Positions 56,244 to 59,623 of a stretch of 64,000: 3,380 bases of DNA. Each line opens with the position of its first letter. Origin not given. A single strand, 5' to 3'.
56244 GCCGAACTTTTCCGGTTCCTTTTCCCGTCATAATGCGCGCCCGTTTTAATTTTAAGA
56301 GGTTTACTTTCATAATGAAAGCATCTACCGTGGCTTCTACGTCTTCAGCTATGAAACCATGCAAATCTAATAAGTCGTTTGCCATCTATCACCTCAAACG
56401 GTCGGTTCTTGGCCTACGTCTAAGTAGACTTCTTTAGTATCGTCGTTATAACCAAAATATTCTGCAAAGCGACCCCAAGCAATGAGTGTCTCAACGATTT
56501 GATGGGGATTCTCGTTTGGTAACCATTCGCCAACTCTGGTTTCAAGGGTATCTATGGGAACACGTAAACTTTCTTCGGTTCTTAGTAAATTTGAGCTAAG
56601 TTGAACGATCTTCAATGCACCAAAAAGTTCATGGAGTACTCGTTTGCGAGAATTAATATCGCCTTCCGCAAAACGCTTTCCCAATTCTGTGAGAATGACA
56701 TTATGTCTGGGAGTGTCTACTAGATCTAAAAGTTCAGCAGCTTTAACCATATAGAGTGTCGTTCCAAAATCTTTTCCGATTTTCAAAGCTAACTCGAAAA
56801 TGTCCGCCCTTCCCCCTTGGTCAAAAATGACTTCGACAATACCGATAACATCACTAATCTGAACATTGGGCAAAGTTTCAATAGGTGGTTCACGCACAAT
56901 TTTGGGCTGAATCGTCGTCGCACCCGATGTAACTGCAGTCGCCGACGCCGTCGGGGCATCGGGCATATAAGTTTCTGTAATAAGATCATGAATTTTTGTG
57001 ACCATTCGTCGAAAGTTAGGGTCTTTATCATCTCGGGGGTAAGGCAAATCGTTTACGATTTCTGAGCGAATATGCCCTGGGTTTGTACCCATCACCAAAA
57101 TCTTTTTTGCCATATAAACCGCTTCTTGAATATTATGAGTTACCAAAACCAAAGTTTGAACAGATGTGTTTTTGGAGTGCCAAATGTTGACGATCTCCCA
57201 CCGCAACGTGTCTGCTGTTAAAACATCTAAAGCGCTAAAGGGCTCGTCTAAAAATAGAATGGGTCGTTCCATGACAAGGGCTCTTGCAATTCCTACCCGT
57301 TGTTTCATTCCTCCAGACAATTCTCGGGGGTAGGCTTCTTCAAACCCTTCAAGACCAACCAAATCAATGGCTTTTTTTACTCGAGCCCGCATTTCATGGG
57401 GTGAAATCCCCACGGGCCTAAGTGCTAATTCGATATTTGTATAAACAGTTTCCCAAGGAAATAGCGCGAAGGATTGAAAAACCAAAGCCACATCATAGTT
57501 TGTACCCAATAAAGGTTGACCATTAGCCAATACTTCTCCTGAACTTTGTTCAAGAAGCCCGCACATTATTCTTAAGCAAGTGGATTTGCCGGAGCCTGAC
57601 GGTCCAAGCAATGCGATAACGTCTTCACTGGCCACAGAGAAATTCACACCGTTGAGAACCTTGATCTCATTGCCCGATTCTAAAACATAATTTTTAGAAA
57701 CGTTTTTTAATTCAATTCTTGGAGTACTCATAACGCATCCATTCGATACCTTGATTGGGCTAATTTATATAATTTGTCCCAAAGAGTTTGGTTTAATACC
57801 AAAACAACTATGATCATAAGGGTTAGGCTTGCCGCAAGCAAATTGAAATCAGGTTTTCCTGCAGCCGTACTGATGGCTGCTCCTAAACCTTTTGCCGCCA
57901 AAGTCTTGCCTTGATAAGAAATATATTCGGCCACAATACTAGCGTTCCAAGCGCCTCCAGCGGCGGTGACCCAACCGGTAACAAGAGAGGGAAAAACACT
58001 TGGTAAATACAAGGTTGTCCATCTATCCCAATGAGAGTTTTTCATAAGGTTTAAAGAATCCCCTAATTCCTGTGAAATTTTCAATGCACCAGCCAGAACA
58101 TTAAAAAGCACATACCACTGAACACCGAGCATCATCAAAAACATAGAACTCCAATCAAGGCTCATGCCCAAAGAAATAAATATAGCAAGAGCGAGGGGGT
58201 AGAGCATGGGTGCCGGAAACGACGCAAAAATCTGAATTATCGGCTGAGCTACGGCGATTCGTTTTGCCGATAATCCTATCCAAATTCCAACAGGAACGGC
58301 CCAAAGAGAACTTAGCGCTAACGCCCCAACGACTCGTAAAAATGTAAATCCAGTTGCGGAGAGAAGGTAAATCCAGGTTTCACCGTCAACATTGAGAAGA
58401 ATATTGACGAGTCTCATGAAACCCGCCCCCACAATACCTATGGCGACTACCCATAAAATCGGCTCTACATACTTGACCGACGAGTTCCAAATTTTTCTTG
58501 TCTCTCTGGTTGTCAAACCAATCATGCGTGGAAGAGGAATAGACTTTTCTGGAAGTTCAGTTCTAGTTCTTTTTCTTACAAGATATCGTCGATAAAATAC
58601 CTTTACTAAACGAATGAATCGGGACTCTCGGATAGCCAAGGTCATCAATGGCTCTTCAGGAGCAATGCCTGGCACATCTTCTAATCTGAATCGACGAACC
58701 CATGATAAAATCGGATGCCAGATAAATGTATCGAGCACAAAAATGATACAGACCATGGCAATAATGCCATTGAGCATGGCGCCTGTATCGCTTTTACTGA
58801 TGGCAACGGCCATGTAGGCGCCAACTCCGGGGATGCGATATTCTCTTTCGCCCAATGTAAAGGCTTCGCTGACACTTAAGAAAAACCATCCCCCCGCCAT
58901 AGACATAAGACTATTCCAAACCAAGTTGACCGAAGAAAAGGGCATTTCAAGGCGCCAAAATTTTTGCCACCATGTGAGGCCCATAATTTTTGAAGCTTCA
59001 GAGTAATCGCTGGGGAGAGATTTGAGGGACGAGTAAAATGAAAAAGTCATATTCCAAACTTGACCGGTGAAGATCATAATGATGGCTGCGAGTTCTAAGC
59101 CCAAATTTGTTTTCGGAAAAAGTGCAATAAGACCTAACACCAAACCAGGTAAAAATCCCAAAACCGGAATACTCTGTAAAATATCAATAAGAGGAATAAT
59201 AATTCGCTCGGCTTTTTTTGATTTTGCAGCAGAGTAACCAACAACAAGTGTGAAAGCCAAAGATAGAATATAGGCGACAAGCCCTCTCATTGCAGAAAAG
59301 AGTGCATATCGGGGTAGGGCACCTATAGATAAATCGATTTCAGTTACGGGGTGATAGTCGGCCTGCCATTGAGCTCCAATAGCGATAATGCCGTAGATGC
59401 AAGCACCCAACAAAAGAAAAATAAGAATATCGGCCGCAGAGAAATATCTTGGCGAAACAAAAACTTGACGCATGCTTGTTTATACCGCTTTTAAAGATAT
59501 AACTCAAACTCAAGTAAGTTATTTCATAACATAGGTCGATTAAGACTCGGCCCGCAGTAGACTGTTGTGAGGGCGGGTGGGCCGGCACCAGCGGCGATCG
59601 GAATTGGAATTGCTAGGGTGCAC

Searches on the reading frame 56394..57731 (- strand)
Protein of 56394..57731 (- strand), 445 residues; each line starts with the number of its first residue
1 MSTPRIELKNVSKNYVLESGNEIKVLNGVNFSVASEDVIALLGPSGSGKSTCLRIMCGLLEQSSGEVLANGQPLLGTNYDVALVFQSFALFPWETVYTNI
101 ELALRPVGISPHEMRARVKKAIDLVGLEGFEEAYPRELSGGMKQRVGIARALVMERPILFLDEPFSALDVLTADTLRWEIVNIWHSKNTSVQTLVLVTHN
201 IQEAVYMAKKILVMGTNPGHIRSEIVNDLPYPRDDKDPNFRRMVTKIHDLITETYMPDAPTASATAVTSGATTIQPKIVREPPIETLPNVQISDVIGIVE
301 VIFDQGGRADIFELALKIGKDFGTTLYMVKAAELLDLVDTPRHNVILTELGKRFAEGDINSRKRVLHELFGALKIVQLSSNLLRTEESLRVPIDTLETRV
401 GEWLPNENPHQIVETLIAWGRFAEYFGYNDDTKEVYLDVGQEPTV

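Call 39: search_protein_families(library=ncbifam, proteins=[window:56394-57731:-], max_evalue=0.001)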
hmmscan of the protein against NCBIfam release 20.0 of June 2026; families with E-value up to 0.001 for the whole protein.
window:56394-57731:- (445 aa): 185 families (the best 25 are shown)
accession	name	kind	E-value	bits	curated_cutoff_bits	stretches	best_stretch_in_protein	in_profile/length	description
NF040729.1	ABC_ATP_SaoA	equivalog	1.7e-58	198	360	1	5-254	1-246/248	ABC transporter ATP-binding protein SaoA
TIGR03265.1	PhnT2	equivalog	5.5e-54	183.7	457.7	1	5-215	4-209/353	putative 2-aminoethylphosphonate ABC transporter ATP-binding protein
NF008421.0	PRK11248.1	equivalog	3.7e-52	177.3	357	1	23-226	14-214/255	taurine ABC transporter ATP-binding subunit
NF043075.1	MMSYN1_0197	equivalog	1.6e-50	172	550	1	6-220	3-210/341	spermidine/putrescine ABC transporter ATP-binding protein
TIGR01184.1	ntrCD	subfamily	1.2e-48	165.7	291.8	1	26-235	1-210/230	nitrate ABC transporter ATP-binding protein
TIGR01186.1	proV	subfamily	3.5e-48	164.6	326.6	1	24-215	7-204/363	betaine/proline/choline family ABC transporter ATP-binding protein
TIGR00968.1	3a0106s01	subfamily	1.6e-47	162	342.75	1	6-215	1-205/237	sulfate ABC transporter ATP-binding protein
NF008653.0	PRK11650.1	subfamily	1.5e-45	155.8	432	1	5-215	3-209/357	sn-glycerol-3-phosphate ABC transporter ATP-binding protein UgpC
TIGR03415.1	ABC_choXWV_ATP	equivalog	2.8e-45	154.9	483.75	1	19-215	34-239/382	choline ABC transporter ATP-binding protein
NF006987.0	PRK09452.1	equivalog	1.2e-44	152.5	482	1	4-215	16-222/378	spermidine/putrescine ABC transporter ATP-binding protein PotA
NF008420.0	PRK11247.1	equivalog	1.3e-44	152.3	395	1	7-237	14-228/257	aliphatic sulfonates ABC transporter ATP-binding protein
TIGR01187.1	potA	subfamily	3.7e-43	147.9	355.6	1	41-215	1-175/325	polyamine ABC transporter ATP-binding protein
NF008513.0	PRK11432.1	equivalog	4.9e-43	147.4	496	1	6-221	7-215/351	ferric ABC transporter ATP-binding protein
NF040933.2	ABC_arch_GlcV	equivalog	5.5e-43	147.2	450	1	5-214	2-215/357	glucose ABC transporter ATP-binding protein GlcV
NF008105.0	PRK10851.1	equivalog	1.8e-42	145.3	502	1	6-216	3-212/362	sulfate/thiosulfate ABC transporter ATP-binding protein CysA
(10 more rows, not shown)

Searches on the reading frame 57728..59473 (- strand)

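Call 17: search_protein_families(library=ncbifam, proteins=[window:57728-59473:-], max_evalue=0.00001)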
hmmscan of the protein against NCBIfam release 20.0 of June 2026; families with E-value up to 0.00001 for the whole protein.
window:57728-59473:- (581 aa): 4 families
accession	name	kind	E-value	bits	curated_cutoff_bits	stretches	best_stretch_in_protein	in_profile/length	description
NF040733.1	ABC_perm_U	equivalog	2.9e-14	53.2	295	1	369-563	53-237/251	ABC transporter permease subunit SaoP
TIGR01183.1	ntrB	equivalog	1.7e-13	50.7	209.05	1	379-519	24-160/202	nitrate ABC transporter permease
NF007545.0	PRK10160.1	equivalog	3.2e-09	36.6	342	1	377-563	83-259/275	taurine ABC transporter permease TauC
TIGR03416.1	ABC_choXWV_perm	equivalog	1.3e-06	28.1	363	1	65-184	96-207/267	choline ABC transporter permease subunit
